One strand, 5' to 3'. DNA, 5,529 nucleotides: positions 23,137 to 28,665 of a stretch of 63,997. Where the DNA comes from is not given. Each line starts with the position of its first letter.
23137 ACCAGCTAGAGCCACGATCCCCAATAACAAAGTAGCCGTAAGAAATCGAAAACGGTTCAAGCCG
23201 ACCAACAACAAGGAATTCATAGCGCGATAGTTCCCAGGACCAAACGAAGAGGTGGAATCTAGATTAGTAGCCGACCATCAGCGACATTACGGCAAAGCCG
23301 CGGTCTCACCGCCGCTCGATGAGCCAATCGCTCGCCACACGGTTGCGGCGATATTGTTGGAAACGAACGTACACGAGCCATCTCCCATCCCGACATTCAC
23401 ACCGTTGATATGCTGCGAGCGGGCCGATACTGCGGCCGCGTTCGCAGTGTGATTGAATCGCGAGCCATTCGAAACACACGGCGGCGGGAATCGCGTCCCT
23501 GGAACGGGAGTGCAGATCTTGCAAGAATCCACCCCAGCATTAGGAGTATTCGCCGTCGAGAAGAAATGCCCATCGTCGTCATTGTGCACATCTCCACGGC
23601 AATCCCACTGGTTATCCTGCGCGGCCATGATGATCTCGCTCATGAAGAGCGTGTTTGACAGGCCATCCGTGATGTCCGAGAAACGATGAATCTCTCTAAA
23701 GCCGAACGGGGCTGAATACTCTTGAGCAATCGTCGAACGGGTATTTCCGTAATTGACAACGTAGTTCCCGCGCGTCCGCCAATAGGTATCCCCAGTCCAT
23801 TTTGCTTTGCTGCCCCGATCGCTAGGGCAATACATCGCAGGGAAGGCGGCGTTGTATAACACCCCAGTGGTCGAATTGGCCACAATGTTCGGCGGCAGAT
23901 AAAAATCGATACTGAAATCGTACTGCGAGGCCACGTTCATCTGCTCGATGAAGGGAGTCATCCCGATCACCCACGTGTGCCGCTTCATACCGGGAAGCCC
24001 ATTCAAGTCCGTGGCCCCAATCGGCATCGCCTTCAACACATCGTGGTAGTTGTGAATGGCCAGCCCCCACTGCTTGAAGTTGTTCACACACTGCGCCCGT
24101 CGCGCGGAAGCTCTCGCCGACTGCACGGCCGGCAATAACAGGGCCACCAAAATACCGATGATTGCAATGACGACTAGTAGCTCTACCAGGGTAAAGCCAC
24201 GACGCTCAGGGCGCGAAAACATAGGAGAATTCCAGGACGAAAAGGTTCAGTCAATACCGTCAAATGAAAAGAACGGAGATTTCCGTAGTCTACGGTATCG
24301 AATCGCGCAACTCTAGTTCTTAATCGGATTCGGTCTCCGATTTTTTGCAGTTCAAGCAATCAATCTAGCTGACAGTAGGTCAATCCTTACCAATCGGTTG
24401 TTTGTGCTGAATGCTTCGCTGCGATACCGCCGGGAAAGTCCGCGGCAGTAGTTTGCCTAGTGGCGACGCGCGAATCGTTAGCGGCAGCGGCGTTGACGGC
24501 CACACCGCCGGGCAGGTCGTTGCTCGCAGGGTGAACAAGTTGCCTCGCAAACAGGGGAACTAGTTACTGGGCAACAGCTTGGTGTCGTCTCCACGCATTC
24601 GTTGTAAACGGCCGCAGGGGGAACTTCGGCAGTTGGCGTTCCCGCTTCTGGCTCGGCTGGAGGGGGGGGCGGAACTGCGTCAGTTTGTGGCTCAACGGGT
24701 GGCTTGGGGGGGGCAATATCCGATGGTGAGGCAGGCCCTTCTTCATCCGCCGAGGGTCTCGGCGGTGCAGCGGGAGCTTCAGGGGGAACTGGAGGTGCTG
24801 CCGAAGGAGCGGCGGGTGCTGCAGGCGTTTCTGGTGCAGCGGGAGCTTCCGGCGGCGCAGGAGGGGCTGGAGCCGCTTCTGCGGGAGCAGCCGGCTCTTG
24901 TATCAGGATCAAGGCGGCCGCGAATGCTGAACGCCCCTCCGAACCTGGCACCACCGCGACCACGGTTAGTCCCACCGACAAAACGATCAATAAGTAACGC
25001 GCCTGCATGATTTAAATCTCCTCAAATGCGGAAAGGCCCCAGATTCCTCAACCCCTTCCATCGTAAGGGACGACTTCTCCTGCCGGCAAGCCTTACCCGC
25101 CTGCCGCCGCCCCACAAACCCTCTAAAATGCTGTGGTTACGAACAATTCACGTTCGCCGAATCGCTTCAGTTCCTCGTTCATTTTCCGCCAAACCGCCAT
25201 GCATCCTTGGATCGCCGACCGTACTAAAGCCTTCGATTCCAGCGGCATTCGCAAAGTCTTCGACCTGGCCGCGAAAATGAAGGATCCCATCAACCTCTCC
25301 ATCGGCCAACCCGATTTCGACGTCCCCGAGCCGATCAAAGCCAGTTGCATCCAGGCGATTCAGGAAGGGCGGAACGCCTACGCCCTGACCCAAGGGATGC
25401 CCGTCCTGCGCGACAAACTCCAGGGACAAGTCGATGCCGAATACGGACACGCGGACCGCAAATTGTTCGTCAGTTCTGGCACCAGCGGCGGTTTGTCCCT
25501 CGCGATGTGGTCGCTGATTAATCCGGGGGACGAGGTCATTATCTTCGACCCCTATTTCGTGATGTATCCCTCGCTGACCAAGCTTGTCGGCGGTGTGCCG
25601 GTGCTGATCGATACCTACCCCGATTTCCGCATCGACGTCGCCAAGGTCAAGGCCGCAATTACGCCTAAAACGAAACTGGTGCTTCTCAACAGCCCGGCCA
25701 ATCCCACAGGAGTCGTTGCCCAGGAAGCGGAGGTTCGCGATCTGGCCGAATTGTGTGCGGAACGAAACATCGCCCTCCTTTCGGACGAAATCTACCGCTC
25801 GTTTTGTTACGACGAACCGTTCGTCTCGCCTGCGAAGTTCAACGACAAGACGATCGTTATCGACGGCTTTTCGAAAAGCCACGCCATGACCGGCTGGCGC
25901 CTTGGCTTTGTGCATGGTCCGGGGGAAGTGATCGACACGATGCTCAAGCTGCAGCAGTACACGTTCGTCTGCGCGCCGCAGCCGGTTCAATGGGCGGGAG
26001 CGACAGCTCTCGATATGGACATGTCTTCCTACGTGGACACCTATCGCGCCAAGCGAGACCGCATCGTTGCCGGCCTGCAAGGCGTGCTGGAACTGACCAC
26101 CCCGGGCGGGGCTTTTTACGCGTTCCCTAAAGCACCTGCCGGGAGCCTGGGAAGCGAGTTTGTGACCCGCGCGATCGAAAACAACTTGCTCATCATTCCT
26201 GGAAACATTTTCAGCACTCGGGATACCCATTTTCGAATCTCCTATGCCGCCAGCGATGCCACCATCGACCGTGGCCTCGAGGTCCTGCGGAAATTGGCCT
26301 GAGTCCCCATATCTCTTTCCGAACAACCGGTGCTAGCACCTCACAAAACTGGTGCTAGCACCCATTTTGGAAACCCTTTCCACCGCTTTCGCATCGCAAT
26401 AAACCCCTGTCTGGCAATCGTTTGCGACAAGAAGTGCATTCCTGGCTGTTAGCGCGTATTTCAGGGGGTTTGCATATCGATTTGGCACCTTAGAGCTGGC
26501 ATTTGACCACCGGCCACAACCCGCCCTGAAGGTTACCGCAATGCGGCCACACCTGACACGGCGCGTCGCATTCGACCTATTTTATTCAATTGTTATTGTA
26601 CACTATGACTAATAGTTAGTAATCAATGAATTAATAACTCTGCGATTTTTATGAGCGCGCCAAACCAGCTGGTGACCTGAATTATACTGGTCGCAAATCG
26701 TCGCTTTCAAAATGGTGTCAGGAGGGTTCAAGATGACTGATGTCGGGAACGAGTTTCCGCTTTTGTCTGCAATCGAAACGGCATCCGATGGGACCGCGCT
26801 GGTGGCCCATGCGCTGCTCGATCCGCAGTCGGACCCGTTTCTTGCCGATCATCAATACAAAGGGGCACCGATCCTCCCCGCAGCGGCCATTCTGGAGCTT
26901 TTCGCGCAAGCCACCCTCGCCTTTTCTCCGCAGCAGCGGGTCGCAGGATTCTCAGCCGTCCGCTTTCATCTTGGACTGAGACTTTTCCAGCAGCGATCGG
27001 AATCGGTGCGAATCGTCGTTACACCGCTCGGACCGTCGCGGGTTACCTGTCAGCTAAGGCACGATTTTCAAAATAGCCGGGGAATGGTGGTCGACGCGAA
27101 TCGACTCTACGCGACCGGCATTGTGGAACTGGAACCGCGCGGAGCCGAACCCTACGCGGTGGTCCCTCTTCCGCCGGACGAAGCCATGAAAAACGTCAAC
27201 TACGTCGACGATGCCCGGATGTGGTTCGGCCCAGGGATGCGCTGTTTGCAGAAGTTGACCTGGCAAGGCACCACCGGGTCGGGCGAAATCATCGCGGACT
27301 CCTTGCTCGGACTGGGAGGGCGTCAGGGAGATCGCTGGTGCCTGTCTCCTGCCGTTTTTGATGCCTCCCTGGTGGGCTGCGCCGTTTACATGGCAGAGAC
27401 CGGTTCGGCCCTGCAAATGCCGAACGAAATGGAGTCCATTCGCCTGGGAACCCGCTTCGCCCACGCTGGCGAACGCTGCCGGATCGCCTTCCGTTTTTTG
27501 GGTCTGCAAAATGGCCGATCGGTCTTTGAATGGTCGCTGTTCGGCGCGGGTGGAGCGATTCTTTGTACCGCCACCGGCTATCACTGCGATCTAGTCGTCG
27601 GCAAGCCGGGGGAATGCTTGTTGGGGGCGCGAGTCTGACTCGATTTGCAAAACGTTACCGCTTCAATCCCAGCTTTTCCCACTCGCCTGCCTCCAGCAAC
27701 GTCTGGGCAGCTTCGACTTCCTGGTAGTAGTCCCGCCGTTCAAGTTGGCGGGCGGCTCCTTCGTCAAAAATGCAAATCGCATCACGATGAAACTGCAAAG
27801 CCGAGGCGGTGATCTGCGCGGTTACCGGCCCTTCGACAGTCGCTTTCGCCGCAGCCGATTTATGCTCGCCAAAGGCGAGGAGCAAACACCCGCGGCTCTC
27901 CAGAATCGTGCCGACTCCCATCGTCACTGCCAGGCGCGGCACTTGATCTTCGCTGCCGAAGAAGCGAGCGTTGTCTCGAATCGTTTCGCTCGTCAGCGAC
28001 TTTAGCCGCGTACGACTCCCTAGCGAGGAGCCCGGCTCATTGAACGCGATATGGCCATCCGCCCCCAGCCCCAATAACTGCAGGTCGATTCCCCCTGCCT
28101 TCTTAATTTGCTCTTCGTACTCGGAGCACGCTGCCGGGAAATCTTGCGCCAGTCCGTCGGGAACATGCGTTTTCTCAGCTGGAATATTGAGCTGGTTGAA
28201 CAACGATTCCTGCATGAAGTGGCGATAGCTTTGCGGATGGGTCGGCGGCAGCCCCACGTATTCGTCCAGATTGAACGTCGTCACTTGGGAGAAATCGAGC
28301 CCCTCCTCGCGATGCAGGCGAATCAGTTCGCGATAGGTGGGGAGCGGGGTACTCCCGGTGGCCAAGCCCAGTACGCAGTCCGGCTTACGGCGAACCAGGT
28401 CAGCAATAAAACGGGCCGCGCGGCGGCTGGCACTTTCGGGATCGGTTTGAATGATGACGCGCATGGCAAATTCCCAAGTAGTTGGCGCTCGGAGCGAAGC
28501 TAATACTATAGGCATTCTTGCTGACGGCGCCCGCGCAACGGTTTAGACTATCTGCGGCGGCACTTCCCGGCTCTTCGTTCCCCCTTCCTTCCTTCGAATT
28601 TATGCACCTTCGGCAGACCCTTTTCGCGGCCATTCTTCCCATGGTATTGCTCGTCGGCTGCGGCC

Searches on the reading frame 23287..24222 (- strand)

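Call 41: search_protein_families(library=pfam, proteins=[window:23287-24222:-], max_evalue=0.0001)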
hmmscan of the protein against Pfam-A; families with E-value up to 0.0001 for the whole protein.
window:23287-24222:- (311 aa): 2 families
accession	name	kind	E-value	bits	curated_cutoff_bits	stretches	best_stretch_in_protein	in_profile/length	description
PF07596.16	SBP_bac_10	-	1.2e-48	167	23.3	1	34-292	1-266/268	Protein of unknown function (DUF1559)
PF07963.17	N_methyl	-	4.6e-09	35.9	21.2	1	7-30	4-27/27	Prokaryotic N-terminal methylation motif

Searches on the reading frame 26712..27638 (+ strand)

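Call 41: search_protein_families(library=pfam, proteins=[window:26712-27638:+], max_evalue=0.0001)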
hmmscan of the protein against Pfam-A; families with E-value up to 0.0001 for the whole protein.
window:26712-27638:+ (308 aa): 1 family
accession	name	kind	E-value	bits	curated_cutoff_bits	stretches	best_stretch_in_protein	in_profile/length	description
PF21089.3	PKS_DH_N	-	3.9e-11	43.2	27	1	16-114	2-99/103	Polyketide synthase dehydratase domain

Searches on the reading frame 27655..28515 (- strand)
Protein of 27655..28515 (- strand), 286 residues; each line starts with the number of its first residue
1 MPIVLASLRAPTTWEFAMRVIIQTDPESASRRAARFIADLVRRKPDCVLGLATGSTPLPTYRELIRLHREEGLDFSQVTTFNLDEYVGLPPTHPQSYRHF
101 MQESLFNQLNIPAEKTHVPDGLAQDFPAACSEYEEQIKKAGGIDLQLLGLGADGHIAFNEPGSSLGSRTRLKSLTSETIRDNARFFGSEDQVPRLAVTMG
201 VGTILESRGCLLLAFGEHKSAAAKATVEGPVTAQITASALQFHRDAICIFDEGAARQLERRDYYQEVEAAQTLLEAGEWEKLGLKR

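Call 41: search_protein_families(library=pfam, proteins=[window:27655-28515:-], max_evalue=0.0001)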
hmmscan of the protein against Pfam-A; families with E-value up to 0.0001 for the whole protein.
window:27655-28515:- (286 aa): 1 family
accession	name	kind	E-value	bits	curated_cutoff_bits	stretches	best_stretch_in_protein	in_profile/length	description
PF01182.26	Glucosamine_iso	-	8.2e-24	85.1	27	1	28-240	9-216/225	Glucosamine-6-phosphate isomerases/6-phosphogluconolactonase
